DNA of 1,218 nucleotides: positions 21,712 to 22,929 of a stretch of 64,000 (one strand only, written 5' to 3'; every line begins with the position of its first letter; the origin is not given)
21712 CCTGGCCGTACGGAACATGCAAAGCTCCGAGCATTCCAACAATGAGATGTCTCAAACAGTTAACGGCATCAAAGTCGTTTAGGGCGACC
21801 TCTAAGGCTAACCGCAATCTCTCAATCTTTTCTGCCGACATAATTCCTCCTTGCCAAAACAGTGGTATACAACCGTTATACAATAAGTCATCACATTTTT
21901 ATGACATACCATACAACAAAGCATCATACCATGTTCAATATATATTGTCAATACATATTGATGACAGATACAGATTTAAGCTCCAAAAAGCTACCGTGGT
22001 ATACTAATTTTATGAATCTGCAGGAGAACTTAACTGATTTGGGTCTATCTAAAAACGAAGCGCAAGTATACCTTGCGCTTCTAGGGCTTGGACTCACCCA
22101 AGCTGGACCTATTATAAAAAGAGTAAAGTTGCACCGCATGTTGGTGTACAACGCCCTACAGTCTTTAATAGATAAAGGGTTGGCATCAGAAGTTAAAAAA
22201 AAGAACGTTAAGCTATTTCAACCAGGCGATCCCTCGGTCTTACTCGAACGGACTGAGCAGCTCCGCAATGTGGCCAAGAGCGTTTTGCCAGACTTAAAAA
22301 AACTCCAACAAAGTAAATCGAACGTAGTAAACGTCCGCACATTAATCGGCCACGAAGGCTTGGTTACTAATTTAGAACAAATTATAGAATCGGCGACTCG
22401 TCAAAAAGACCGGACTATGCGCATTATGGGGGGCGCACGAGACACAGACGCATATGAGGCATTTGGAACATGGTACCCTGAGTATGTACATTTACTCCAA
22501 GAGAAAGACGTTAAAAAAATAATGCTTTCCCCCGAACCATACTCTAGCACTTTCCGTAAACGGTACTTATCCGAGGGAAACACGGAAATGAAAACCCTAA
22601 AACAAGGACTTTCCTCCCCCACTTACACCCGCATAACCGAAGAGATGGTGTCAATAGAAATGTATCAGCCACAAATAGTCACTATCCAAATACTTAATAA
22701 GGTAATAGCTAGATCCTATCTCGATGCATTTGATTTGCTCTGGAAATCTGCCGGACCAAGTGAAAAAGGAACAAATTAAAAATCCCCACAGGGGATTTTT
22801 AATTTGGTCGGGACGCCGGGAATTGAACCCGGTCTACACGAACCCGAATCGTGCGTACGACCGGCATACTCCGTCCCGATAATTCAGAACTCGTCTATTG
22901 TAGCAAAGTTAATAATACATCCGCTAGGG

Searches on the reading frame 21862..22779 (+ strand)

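Call 36: search_protein_families(library=pfam, proteins=[window:21862-22779:+], max_evalue=0.0001)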
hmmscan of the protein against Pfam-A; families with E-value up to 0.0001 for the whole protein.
window:21862-22779:+ (305 aa): 1 family
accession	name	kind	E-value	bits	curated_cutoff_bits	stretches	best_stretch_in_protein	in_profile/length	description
PF01978.25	TrmB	-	6.6e-13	48.7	25.6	1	57-124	1-67/68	Sugar-specific transcriptional regulator TrmB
